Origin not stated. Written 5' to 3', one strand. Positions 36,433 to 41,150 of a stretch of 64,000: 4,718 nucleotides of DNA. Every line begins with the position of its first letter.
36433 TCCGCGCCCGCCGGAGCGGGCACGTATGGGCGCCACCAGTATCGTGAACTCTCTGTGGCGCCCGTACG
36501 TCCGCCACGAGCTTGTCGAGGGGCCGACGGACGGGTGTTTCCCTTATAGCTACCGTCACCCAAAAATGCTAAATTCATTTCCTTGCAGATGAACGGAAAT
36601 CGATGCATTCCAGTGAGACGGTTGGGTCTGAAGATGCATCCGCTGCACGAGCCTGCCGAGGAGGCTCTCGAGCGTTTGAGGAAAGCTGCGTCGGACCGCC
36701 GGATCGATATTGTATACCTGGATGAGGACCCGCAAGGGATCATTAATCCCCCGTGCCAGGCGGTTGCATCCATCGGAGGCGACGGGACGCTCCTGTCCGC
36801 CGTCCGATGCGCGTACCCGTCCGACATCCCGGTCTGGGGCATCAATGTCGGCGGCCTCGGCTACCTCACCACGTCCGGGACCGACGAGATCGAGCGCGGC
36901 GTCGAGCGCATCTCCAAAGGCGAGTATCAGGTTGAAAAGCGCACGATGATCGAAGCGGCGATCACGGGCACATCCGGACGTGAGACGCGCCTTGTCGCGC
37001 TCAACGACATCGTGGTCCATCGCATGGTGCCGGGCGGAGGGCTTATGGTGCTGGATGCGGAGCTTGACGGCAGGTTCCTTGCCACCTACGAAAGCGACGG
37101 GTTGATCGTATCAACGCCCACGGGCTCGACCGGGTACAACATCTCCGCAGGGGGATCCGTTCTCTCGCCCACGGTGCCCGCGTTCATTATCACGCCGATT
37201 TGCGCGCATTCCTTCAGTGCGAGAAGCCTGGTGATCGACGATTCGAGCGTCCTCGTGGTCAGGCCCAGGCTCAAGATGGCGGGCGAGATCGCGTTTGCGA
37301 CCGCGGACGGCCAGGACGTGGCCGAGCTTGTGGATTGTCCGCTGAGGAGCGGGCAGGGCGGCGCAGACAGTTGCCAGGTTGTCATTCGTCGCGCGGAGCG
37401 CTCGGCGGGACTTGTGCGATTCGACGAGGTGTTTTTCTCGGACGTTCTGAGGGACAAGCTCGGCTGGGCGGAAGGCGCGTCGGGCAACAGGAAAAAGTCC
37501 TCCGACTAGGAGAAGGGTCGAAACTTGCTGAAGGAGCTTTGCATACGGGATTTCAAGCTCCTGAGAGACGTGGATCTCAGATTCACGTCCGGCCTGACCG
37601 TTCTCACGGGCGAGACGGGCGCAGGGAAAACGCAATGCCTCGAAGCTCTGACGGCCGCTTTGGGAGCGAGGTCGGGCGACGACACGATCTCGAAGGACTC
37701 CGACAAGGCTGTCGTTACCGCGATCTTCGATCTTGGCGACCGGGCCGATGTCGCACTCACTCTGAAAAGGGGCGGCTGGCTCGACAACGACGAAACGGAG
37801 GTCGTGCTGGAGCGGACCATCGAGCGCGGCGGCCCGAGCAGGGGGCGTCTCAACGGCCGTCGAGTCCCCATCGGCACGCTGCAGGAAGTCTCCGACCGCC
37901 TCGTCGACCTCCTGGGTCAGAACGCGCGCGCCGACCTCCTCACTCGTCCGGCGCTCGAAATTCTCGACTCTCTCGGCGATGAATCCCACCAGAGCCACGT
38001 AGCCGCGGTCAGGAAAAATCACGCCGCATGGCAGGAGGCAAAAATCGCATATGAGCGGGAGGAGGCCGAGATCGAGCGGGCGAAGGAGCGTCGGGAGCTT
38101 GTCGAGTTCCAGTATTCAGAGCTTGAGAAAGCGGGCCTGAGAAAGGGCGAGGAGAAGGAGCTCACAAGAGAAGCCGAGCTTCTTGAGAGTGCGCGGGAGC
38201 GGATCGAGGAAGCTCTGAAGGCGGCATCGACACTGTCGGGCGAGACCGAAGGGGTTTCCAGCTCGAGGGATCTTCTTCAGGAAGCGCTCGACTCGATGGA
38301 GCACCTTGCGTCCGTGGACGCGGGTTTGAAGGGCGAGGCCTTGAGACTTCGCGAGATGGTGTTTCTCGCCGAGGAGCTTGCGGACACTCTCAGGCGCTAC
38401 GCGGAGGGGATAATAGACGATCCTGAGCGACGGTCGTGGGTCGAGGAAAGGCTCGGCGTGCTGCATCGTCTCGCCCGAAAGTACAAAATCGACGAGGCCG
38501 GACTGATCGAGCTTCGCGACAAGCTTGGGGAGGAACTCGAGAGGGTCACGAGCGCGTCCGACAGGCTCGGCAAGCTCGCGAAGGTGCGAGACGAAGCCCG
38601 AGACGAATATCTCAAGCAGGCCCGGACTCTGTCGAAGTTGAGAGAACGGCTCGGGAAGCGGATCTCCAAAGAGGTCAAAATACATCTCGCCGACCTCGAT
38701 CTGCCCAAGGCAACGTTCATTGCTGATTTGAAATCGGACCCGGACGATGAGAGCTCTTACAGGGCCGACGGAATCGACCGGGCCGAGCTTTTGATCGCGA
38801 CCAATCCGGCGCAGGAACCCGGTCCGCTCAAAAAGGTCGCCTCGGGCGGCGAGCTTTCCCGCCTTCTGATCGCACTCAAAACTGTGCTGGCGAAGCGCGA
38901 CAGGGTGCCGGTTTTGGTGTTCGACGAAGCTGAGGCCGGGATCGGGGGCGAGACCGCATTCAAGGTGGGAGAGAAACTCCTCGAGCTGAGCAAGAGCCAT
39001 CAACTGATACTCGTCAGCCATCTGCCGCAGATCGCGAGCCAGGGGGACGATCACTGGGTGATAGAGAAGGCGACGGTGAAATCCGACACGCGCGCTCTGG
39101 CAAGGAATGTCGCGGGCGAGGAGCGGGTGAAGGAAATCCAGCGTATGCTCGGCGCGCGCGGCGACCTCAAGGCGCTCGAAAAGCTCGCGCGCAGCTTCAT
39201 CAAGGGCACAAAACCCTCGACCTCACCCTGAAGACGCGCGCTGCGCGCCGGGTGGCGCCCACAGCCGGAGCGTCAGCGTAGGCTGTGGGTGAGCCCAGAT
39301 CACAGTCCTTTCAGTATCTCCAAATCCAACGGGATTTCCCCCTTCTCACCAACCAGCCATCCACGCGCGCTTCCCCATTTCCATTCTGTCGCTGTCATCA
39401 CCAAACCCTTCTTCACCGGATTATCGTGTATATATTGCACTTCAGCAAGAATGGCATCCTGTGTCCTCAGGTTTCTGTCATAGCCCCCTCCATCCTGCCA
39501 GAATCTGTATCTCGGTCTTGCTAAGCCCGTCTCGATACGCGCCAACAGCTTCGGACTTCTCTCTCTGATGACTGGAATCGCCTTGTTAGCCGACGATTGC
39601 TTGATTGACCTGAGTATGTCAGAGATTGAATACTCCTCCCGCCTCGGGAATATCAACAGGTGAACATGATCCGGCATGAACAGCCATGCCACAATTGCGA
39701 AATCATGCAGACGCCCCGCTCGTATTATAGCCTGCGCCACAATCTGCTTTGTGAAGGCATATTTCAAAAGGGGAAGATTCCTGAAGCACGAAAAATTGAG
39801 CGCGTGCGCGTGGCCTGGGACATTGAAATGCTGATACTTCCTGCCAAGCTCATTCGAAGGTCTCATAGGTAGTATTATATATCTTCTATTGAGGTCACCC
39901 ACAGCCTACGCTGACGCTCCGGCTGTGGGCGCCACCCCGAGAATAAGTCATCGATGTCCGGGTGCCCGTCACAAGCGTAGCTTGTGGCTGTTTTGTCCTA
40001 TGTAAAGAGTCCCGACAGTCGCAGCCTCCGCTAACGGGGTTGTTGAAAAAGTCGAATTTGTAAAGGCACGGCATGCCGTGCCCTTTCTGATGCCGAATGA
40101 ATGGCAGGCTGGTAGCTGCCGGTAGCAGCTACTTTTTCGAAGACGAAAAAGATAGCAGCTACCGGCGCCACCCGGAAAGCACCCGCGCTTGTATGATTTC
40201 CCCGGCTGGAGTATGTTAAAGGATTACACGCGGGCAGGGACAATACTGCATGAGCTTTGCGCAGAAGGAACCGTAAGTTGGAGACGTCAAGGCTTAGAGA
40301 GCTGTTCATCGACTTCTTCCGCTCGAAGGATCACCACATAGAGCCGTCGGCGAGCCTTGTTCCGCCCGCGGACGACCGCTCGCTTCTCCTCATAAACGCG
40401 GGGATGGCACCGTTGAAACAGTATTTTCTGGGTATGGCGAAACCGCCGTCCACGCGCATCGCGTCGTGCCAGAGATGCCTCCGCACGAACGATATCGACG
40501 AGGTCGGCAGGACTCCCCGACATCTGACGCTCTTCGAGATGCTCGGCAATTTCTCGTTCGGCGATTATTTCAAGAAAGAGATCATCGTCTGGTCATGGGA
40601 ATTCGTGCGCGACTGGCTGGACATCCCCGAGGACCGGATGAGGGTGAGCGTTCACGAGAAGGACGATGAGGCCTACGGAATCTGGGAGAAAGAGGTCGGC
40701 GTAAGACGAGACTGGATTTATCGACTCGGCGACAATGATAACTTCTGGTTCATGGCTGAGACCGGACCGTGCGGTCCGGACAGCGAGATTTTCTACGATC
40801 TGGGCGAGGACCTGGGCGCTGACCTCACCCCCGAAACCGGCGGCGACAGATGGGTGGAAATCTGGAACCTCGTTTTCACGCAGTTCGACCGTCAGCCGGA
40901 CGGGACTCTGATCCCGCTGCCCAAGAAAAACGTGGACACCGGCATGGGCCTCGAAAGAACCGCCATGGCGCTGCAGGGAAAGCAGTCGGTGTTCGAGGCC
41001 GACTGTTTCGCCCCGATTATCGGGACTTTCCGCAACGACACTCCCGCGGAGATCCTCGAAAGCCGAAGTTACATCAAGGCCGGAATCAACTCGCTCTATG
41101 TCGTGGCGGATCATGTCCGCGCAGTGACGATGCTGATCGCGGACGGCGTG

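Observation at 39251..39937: Compact RAYT/IS200-like element with perfect 42-bp hairpin-forming terminal inverted repeats and reduced GC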

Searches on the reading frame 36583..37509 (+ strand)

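Call 52: search_protein_families(library=pfam, proteins=[window:36583-37509:+], max_evalue=0.00001)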
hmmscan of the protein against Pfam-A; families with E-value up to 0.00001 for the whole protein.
window:36583-37509:+ (308 aa): 2 families
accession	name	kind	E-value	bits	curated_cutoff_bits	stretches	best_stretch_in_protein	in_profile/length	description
PF20143.4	NAD_kinase_C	-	2.4e-26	92.4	23.7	1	141-246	2-103/126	ATP-NAD kinase C-terminal domain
PF01513.26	NAD_kinase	-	1.5e-10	42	25.5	1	57-115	72-130/130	ATP-NAD kinase N-terminal domain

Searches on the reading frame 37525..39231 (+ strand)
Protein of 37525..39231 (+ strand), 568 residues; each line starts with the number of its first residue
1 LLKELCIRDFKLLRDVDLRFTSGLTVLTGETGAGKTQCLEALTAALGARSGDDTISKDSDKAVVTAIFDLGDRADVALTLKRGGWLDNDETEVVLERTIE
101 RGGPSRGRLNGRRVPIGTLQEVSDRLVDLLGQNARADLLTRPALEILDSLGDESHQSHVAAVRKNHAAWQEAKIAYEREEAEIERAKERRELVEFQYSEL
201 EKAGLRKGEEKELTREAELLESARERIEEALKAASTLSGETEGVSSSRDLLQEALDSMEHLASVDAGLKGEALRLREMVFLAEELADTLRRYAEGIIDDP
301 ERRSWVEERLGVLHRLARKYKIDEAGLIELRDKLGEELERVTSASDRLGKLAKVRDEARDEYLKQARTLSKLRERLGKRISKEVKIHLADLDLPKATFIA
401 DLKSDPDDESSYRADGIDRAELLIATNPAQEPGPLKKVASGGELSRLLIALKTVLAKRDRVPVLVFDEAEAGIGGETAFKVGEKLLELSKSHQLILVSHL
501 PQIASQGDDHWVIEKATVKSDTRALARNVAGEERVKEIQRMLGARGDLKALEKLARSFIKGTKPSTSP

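Call 12: find_encoding_contigs(protein=window:37525-39231:+, flank=10000, max_places=6)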
Protein window:37525-39231:+ (568 aa): no gene with exactly this product is on record in the collection.

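Call 34: find_homologous_proteins(query=window:37525-39231:+, max_evalue=1e-30)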
Query window:37525-39231:+ (568 aa): 7929 proteins with E <= 1e-30 among 8000 candidates; the best 120 are listed.
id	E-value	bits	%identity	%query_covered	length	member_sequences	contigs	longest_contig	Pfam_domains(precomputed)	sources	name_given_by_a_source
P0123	0.0e+0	1171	98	100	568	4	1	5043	PF13175.13,PF13476.13,PF13401.13,PF02463.26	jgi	-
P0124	2.6e-262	889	75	99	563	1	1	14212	PF13175.13,PF13476.13,PF13401.13,PF02463.26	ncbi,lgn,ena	-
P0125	3.6e-253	859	74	99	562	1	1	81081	PF13175.13,PF13476.13,PF13401.13,PF02463.26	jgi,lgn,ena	-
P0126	8.4e-244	828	72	99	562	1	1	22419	PF13175.13,PF13476.13,PF13401.13,PF02463.26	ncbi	-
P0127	1.4e-240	818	71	100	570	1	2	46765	PF13175.13,PF13476.13,PF13401.13,PF02463.26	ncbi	-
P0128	5.7e-237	806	70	99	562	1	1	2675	PF13175.13,PF13476.13,PF13401.13,PF02463.26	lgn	-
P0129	2.9e-229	780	69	99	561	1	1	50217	PF13175.13,PF13476.13,PF13401.13,PF02463.26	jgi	-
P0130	6.5e-229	779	68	99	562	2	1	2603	PF13175.13,PF13476.13,PF13401.13,PF02463.26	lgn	-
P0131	8.5e-229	779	67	98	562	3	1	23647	PF00005.34,PF13175.13,PF13476.13,PF13401.13,PF02463.26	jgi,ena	-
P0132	2.5e-228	777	68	99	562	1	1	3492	PF13476.13,PF13401.13,PF02463.26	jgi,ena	-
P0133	1.9e-227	774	69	99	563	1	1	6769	PF13175.13,PF13476.13,PF13401.13,PF02463.26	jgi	-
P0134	8.6e-227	772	68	99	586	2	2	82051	PF13175.13,PF13476.13,PF02463.26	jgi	-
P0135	2.2e-226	771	68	99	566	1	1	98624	PF13175.13,PF13476.13,PF13401.13,PF02463.26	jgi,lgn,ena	-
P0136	1.2e-225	768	68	99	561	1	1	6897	PF13175.13,PF13476.13,PF13401.13,PF02463.26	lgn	-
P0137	1.7e-224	765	68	99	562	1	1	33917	PF13175.13,PF13476.13,PF13401.13,PF02463.26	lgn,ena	-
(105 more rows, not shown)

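Call 35: find_encoding_contigs(protein=P0123, flank=6000, max_places=4)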
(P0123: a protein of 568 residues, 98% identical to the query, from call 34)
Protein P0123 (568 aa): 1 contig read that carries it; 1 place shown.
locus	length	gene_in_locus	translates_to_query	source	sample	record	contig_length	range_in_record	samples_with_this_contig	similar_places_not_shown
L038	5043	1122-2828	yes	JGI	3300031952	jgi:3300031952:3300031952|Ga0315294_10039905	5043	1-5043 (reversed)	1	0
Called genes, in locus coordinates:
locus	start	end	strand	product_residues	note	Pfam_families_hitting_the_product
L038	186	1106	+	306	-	PF01513:NAD_kinase, PF20143:NAD_kinase_C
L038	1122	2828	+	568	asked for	PF02463:SMC_N, PF13175:AAA_15 (faint), PF13401:AAA_22 (faint), PF13476:AAA_23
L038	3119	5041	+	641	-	?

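Call 36: find_encoding_contigs(protein=P0125, flank=6000, max_places=3)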
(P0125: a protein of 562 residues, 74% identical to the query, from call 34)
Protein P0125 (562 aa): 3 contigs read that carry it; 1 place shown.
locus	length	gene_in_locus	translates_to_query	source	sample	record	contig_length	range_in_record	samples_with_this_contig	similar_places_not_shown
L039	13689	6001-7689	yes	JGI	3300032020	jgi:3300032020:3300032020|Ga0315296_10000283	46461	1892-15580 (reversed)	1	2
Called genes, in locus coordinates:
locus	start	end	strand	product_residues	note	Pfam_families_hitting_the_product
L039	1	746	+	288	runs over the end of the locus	PF00763:THF_DHG_CYH, PF02882:THF_DHG_CYH_C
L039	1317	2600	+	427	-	PF13742:tRNA_anti_2, PF01336:tRNA_anti-codon, PF02601:Exonuc_VII_L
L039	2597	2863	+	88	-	PF02609:Exonuc_VII_S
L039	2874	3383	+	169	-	PF02681:DUF212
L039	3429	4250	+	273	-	PF01479:S4, PF01728:FtsJ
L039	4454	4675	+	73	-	PF24113:DUF7387 (faint)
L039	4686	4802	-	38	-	-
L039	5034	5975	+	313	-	PF01513:NAD_kinase, PF20143:NAD_kinase_C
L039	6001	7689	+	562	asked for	PF02463:SMC_N, PF13175:AAA_15 (weak), PF13401:AAA_22 (faint), PF13476:AAA_23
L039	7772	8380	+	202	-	-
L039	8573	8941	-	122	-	PF01022:HTH_5, PF12840:HTH_20 (weak)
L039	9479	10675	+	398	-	PF01494:FAD_binding_3 (weak), PF05834:Lycopene_cycl (faint), PF07992:Pyr_redox_2 (weak), PF12831:FAD_oxidored (weak), PF01266:DAO (weak)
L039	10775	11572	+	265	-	PF13616:Rotamase_3, PF00639:Rotamase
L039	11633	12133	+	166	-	-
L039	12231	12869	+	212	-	PF01127:Sdh_cyt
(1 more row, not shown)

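Call 37: find_encoding_contigs(protein=P0124, flank=6000, max_places=3)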
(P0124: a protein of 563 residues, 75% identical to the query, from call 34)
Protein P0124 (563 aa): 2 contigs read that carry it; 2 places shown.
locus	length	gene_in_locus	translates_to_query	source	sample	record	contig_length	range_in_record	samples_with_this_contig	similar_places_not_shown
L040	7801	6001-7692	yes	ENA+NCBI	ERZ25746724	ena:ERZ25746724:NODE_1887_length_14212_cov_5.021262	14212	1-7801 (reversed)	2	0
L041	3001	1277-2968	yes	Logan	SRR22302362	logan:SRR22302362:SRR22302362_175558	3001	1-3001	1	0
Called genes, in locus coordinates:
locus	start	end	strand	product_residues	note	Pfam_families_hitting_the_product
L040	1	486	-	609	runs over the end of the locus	PF01336:tRNA_anti-codon, PF00152:tRNA-synt_2, PF02938:GAD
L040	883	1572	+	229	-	PF01553:Acyltransferase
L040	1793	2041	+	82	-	PF13384:HTH_23 (weak), PF08281:Sigma70_r4_2, PF13936:HTH_38 (weak)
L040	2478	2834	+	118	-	-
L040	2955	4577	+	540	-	PF27249:MJ0330_N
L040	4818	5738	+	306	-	PF01513:NAD_kinase, PF20143:NAD_kinase_C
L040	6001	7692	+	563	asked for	PF02463:SMC_N, PF13175:AAA_15, PF13401:AAA_22 (faint), PF13476:AAA_23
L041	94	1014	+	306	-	PF01513:NAD_kinase, PF20143:NAD_kinase_C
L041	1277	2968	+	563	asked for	PF02463:SMC_N, PF13175:AAA_15, PF13401:AAA_22 (faint), PF13476:AAA_23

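Call 52: search_protein_families(library=pfam, proteins=[window:37525-39231:+], max_evalue=0.00001)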
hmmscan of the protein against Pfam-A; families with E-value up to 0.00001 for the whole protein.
window:37525-39231:+ (568 aa): 4 families
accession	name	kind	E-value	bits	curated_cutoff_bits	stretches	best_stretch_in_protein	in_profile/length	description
PF02463.25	SMC_N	-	1.1e-19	71.2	40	1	1-511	1-209/220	RecF/RecN/SMC N terminal domain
PF13476.12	AAA_23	-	3.4e-12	47.8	27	1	7-228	4-187/201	AAA domain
PF13175.12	AAA_15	-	2e-07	31.4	32.1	1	1-504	1-374/374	AAA ATPase domain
PF13401.12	AAA_22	-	2.6e-07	31.4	27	0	20-59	3-33/130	AAA domain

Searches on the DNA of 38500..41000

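Call 9: search_rna_families(source=window, start=38500, end=41000, threshold=evalue, max_evalue=1)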
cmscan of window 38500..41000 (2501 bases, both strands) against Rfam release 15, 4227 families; matches with E-value up to 1: 3.
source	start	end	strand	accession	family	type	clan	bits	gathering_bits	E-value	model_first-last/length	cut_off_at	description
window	39181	39298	-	RF03049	RAGATH-24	Gene; sRNA;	-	24.6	45.3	0.05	1-103/103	no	RAGATH-24 RNA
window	40116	40168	+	RF04214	MIR7526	Gene; miRNA;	-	20.1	110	0.9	1-113/113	no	MIR7526 microRNA precursor family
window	40364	40412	+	RF01068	Guanidine-II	Cis-reg; riboswitch;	-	19.7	32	0.51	1-48/48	no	Guanidine-II riboswitch aptamer (mini-ykkC)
